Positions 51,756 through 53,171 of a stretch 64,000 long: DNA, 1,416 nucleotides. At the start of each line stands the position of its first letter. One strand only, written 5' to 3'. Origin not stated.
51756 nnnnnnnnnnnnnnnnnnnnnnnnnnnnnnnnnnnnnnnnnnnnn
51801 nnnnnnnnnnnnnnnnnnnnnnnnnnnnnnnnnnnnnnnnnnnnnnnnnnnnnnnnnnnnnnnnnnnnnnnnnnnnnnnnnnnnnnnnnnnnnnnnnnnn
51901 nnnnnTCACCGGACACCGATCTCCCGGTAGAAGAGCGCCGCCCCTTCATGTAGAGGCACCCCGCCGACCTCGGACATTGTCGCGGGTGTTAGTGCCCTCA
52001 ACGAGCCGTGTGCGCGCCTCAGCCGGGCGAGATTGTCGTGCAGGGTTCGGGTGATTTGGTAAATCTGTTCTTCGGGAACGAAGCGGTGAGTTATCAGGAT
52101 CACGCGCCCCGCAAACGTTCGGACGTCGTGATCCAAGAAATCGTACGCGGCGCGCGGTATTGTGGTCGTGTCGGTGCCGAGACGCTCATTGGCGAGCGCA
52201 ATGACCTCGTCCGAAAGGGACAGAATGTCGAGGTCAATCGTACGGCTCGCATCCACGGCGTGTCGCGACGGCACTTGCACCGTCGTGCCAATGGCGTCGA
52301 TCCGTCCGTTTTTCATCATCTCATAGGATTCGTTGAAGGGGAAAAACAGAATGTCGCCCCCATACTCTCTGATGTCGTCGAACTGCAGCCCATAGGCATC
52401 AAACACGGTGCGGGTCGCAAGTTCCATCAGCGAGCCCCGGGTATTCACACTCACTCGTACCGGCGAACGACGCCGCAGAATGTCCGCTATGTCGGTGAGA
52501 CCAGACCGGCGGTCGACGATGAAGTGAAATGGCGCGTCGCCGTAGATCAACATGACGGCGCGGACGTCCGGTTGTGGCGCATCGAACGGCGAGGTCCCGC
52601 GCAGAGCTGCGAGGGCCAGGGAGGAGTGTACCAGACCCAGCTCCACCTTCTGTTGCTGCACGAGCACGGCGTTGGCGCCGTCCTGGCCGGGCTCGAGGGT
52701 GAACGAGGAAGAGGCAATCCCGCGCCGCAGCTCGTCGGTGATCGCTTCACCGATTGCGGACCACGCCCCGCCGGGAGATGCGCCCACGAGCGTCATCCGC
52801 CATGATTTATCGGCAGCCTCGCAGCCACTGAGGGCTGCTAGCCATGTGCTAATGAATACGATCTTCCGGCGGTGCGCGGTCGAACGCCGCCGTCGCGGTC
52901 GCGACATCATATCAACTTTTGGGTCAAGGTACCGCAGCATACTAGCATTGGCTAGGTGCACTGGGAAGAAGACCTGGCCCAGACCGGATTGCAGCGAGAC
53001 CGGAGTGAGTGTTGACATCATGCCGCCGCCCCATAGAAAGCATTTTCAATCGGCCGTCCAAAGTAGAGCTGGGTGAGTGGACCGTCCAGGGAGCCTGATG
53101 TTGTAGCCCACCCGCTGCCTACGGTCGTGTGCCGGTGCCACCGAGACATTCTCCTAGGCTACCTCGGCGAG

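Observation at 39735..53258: Diverged direct repeat of the recQ 3' end brackets a ~13.3 kb accessory segment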

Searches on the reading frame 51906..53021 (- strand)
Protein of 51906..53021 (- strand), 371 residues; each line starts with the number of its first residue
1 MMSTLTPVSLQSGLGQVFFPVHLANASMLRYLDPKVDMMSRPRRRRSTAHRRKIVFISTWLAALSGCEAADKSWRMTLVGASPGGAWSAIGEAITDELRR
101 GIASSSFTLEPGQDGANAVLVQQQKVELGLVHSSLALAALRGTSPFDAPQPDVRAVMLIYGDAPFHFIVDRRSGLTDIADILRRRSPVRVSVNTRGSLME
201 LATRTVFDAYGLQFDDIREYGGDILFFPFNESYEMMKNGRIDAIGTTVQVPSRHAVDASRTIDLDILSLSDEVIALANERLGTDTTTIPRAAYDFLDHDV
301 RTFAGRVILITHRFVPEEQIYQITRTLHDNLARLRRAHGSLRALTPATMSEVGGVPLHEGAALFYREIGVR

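Call 8: search_protein_families(library=pfam, proteins=[window:51906-53021:-])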
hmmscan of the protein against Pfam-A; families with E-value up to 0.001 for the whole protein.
window:51906-53021:- (371 aa): 1 family
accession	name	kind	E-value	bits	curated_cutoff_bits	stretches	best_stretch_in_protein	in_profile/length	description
PF16868.10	NMT1_3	-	2.8e-47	162.2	27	1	81-369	4-289/289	NMT1-like family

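Call 32: find_encoding_contigs(protein=window:51906-53021:-, flank=10000, max_places=6)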
Protein window:51906-53021:- (371 aa): no gene with exactly this product is on record in the collection.
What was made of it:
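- Tried and rejected: Not on record, because the mechanical ORF start is too far upstream (call 32).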

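Call 33: find_homologous_proteins(query=window:51906-53021:-, max_evalue=1e-40)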
Query window:51906-53021:- (371 aa): 47 proteins with E <= 1e-40 among 8000 candidates.
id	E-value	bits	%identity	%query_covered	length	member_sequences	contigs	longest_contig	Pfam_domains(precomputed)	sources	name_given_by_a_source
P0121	1.8e-208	710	97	90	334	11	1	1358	PF16868.11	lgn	-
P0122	1.8e-172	592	83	87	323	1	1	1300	PF16868.11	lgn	-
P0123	1.5e-164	565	79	87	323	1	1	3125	PF16868.11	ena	-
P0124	3.4e-152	525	74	84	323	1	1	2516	PF16868.11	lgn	-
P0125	2.3e-145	502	71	85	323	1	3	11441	PF16868.11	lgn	-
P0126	2.3e-139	483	69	86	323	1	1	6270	PF16868.11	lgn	-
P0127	7.4e-139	481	70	82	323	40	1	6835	PF16868.11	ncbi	-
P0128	8.0e-139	481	74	80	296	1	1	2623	PF16868.11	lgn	-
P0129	2.6e-138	479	70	83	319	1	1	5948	PF16868.11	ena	-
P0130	8.9e-138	477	69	83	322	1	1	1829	PF16868.11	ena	-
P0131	1.1e-137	477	68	82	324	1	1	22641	PF16868.11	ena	-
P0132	1.6e-137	477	73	80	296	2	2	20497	PF16868.11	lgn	-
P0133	3.6e-137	475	68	87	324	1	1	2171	PF16868.11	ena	-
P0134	6.0e-137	475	66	85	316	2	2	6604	PF16868.11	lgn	-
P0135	2.6e-136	473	70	83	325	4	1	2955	PF16868.11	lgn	-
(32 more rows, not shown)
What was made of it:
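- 45056..53021 (-): Operon: CoA-transferase III (45056-46237), UbiD (46244-47821), CoA-transferase III (47895-49115), PNPOx-like (49310-49795), fused TRAP permease (49999-51909) and TAXI receptor (51906 to about 52910; the ORF runs to 53021). TAXI homologues are 323-334 aa long (call 33).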

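Call 34: find_encoding_contigs(protein=P0121, flank=10000, max_places=6)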
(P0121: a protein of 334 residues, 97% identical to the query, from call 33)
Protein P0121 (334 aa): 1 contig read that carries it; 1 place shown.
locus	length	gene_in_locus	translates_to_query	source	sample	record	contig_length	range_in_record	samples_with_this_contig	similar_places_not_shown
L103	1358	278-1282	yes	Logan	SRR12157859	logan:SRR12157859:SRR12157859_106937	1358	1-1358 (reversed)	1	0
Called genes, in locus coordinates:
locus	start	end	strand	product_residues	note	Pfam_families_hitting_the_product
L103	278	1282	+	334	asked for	PF16868:NMT1_3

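Call 35: find_encoding_contigs(protein=P0125, flank=10000, max_places=4)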
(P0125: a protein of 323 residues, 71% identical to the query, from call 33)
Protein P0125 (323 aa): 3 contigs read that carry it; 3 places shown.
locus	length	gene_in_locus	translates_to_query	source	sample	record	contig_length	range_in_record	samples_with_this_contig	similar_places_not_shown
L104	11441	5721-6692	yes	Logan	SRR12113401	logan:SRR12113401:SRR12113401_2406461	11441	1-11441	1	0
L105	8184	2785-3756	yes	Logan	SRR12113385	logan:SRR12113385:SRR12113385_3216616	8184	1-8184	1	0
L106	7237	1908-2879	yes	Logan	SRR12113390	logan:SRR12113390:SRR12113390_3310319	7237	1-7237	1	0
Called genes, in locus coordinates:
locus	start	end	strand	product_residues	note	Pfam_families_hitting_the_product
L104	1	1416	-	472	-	?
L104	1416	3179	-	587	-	PF00474:SSF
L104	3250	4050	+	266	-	PF12146:Hydrolase_4 (weak), PF00561:Abhydrolase_1, PF12697:Abhydrolase_6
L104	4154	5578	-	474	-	-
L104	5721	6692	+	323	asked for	PF16868:NMT1_3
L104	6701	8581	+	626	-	PF06808:DctM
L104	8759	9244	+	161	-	PF01243:PNPOx_N (weak)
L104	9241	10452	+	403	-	PF02515:CoA_transf_3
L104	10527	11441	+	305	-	?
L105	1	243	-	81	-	?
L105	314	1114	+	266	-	PF12146:Hydrolase_4 (weak), PF00561:Abhydrolase_1, PF12697:Abhydrolase_6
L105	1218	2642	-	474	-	-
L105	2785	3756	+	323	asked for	PF16868:NMT1_3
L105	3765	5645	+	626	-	PF06808:DctM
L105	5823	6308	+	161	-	PF01243:PNPOx_N (weak)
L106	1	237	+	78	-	?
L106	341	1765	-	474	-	-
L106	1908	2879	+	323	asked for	PF16868:NMT1_3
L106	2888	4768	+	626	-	PF06808:DctM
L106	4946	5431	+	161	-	PF01243:PNPOx_N (weak)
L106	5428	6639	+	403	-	PF02515:CoA_transf_3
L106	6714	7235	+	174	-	?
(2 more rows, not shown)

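Call 36: find_encoding_contigs(protein=P0132, flank=10000, max_places=4)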
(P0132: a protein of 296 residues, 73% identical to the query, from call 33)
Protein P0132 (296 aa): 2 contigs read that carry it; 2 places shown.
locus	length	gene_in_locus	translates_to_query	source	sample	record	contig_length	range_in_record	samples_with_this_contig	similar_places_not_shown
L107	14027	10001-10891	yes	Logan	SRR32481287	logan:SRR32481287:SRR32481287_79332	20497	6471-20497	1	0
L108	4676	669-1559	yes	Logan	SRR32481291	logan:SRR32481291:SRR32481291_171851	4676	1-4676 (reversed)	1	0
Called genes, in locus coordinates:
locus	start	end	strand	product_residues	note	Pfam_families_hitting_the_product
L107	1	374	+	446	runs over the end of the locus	-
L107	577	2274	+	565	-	PF07969:Amidohydro_3, PF01979:Amidohydro_1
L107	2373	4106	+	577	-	PF07969:Amidohydro_3, PF01979:Amidohydro_1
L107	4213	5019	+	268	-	PF00106:adh_short, PF08659:KR, PF13561:adh_short_C2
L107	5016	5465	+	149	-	PF01042:Ribonuc_L-PSP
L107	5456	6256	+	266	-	PF00378:ECH_1, PF16113:ECH_2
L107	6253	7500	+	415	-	PF02770:Acyl-CoA_dh_M, PF22924:ACOX_C_alpha1 (faint), PF00441:Acyl-CoA_dh_1, PF08028:Acyl-CoA_dh_2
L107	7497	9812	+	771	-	PF01494:FAD_binding_3, PF00724:Oxidored_FMN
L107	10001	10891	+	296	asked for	PF16868:NMT1_3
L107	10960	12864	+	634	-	PF06808:DctM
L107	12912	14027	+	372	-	?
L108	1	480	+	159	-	?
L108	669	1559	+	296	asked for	PF16868:NMT1_3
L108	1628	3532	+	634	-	PF06808:DctM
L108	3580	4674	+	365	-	?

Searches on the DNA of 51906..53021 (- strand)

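Call 84: search_rna_families(source=L103, threshold=evalue, max_evalue=1, show_alignments=2)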
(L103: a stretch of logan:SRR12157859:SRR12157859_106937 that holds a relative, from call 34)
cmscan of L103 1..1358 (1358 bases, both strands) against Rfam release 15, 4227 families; matches with E-value up to 1: 1.
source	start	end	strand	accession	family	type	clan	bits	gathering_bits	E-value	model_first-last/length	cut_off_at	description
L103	285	377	+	RF01497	ALIL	Cis-reg;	-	13.6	50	0.99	1-117/117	no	ALIL pseudoknot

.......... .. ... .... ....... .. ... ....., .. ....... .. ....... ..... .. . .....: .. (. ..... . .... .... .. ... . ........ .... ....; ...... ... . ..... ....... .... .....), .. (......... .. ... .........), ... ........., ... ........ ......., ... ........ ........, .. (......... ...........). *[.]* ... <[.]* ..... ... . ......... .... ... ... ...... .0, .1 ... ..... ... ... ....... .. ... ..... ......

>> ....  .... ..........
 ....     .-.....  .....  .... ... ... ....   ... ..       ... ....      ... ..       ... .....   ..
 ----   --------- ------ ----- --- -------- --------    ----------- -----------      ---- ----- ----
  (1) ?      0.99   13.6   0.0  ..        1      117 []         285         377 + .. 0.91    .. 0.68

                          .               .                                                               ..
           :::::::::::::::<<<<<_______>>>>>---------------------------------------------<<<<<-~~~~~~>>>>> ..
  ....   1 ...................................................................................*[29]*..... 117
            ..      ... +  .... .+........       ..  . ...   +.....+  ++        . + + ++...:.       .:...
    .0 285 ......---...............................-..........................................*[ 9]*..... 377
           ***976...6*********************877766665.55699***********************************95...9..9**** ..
